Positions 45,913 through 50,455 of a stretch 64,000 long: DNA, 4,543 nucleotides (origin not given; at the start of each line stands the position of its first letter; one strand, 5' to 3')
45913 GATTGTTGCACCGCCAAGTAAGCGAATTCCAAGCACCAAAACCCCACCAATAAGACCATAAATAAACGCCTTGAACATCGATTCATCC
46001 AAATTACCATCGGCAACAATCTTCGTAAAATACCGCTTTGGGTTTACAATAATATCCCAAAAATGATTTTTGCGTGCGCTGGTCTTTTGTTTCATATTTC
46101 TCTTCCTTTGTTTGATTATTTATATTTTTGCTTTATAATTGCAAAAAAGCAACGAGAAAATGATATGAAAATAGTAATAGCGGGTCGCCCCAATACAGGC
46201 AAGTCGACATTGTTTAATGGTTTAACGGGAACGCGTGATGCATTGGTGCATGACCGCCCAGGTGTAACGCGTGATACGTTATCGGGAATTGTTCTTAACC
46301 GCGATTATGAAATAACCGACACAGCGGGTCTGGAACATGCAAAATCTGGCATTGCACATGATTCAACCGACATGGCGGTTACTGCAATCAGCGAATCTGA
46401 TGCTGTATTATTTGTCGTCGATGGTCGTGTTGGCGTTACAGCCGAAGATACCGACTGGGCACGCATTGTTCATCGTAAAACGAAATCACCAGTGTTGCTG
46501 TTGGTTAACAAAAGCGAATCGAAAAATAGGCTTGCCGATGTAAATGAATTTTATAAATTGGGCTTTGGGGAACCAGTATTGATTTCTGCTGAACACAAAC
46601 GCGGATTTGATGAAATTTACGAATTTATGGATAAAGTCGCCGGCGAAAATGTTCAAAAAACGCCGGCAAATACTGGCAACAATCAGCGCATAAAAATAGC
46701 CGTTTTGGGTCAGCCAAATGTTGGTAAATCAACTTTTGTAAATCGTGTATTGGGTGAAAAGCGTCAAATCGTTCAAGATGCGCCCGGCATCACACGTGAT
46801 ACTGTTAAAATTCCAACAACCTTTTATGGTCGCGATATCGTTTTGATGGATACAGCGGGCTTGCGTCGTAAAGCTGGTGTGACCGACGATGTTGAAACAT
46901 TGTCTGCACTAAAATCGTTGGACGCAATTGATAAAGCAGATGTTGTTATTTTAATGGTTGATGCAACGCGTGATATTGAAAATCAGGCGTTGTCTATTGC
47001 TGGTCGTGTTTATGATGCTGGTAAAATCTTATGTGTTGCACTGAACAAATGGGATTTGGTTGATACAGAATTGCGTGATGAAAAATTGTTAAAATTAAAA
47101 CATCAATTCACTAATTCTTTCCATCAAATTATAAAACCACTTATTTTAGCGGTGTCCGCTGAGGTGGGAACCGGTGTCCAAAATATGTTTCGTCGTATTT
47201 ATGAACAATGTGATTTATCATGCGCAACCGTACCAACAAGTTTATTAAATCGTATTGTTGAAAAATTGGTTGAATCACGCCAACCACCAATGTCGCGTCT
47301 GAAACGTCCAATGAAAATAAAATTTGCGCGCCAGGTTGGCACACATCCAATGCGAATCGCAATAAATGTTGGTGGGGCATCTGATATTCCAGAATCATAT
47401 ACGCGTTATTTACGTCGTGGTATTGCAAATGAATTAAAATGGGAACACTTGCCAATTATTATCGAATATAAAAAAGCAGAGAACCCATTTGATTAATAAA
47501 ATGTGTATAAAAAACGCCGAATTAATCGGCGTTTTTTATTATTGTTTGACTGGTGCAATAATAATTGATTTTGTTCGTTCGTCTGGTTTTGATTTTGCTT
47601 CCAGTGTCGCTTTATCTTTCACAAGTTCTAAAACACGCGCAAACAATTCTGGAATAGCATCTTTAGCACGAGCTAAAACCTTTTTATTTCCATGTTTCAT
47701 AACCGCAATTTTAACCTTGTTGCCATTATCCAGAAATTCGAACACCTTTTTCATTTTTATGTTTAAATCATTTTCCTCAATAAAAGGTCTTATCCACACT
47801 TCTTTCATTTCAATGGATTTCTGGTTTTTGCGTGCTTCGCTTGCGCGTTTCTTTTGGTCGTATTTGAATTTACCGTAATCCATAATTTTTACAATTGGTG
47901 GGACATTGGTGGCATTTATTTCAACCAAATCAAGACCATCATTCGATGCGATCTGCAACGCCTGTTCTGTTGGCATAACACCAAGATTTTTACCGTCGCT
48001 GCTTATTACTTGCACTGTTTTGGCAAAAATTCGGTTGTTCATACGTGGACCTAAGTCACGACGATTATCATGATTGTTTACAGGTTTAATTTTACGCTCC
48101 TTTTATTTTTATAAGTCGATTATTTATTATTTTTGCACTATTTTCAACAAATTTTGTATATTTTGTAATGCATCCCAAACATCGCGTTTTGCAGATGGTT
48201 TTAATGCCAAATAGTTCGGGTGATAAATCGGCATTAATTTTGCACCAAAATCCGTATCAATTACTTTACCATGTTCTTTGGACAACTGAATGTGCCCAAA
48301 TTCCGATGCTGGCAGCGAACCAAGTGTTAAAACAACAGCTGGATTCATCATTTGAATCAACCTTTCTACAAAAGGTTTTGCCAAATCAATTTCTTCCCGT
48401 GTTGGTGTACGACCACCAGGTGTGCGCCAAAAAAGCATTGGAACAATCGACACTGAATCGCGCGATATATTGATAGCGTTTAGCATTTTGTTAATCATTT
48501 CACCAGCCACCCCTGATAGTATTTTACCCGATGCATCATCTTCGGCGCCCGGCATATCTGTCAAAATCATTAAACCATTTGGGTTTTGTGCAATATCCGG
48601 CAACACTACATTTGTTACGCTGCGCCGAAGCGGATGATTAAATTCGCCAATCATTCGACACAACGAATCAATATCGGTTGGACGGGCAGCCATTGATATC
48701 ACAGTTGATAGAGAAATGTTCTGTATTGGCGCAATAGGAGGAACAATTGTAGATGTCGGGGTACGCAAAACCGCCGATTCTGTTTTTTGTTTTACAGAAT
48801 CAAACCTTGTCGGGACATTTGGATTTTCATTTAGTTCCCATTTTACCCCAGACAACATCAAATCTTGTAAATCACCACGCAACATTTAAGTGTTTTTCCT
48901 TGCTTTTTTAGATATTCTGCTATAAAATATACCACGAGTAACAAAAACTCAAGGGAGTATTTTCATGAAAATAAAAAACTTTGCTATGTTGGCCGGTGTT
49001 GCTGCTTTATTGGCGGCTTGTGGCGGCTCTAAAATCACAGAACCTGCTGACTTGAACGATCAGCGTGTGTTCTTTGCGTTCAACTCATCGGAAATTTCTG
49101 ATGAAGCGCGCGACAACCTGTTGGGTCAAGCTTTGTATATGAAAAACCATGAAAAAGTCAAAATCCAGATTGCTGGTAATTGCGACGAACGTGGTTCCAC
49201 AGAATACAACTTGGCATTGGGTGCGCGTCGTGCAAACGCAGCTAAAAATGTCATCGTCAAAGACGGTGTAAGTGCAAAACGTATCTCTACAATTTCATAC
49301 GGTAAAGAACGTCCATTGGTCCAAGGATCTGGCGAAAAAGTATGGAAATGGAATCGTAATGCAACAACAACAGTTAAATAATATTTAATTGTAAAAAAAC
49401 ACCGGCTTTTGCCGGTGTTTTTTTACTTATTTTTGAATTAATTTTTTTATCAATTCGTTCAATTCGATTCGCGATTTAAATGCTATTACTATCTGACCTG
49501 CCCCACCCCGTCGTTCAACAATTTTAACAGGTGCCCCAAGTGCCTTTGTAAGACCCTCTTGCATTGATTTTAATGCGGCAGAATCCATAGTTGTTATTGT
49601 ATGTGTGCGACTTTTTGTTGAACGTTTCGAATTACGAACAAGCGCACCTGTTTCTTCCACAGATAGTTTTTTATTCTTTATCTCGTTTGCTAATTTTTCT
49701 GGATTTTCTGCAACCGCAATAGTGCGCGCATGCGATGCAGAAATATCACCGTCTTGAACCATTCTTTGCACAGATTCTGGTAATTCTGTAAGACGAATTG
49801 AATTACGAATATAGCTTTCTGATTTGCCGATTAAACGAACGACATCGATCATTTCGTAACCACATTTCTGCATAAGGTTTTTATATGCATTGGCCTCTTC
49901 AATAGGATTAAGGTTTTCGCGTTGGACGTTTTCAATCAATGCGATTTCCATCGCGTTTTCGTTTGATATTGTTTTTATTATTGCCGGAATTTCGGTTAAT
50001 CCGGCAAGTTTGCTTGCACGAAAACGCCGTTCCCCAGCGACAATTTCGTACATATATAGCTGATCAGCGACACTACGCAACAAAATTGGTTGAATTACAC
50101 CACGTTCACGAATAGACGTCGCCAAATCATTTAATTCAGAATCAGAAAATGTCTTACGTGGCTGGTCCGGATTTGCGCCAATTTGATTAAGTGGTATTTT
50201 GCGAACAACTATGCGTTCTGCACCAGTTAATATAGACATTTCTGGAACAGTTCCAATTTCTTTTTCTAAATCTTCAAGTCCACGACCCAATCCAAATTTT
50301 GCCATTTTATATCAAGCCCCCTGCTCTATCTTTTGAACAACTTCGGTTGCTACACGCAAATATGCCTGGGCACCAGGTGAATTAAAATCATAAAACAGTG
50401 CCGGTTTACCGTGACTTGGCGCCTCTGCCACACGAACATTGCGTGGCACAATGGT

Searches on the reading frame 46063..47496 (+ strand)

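Call 12: search_protein_families(library=pfam, proteins=[window:46063-47496:+], max_evalue=0.0001)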
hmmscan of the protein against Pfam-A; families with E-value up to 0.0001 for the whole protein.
window:46063-47496:+ (477 aa): 12 families
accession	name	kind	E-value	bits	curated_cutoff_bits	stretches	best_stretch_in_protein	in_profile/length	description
PF01926.29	MMR_HSR1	-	3e-47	159.8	21.9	2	36-150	1-113/113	50S ribosome-binding GTPase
PF02421.24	FeoB_N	-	1.6e-23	83.4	27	2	211-347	2-132/156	Ferrous iron transport protein B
PF14714.11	KH_dom-like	-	1.6e-19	70.4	27.3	1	390-470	2-81/81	KH-domain-like of EngA bacterial GTPase enzymes, C-terminal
PF00009.33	GTP_EFTU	-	1.9e-14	54.1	26.5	1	288-381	89-184/188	Elongation factor Tu GTP binding domain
PF00350.29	Dynamin_N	-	5.3e-12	46.5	27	0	212-250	1-38/168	Dynamin family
PF08477.19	Roc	-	3.6e-07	30.9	27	0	211-249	1-40/119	Ras of Complex, Roc, domain of DAPkinase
PF04548.22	AIG1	-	7.7e-07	29.1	27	0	211-308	2-99/212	AIG1 family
PF03193.22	RsgA_GTPase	-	4.6e-06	27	30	0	212-267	109-168/174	RsgA GTPase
PF13238.12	AAA_18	-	8.4e-06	26.7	29.4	0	37-159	1-110/128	AAA domain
PF00025.27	Arf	-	3.1e-05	24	22.3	0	29-95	9-73/174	ADP-ribosylation factor family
PF00448.28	SRP54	-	5e-05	23.5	22.7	0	256-331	83-151/196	SRP54-type protein, GTPase domain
PF03308.22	MeaB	-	8.1e-05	22.2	23.1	0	197-230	23-54/273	Methylmalonyl Co-A mutase-associated GTPase MeaB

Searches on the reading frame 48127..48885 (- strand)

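Call 14: search_protein_families(library=pfam, proteins=[window:48127-48885:-], max_evalue=0.0001)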
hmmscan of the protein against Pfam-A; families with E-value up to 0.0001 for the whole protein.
window:48127-48885:- (252 aa): 1 family
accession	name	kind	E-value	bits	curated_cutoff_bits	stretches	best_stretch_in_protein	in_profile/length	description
PF03167.25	UDG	-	1.1e-17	64.8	24.3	1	105-240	10-140/141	Uracil DNA glycosylase superfamily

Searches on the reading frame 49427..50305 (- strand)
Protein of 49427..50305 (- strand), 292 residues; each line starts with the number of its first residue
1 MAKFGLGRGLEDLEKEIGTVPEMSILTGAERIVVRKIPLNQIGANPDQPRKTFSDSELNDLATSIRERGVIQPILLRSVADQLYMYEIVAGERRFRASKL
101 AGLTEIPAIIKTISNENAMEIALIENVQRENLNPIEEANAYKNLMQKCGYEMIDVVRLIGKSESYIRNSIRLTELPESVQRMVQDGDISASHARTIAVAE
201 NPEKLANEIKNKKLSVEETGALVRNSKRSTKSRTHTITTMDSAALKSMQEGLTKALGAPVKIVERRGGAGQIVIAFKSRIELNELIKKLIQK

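Call 14: search_protein_families(library=pfam, proteins=[window:49427-50305:-], max_evalue=0.0001)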
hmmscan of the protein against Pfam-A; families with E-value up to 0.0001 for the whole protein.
window:49427-50305:- (292 aa): 3 families
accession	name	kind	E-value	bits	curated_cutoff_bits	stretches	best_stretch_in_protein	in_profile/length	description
PF02195.25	ParB_N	-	1.6e-34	118.3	26.3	1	34-128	3-95/95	ParB N-terminal domain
PF17762.8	HTH_ParB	-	5.5e-26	91.1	22.6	1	130-227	1-101/102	ParB HTH domain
PF23552.2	ParB_C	-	1.8e-08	34.1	23.8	1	243-289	3-49/50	ParB dimerisation domain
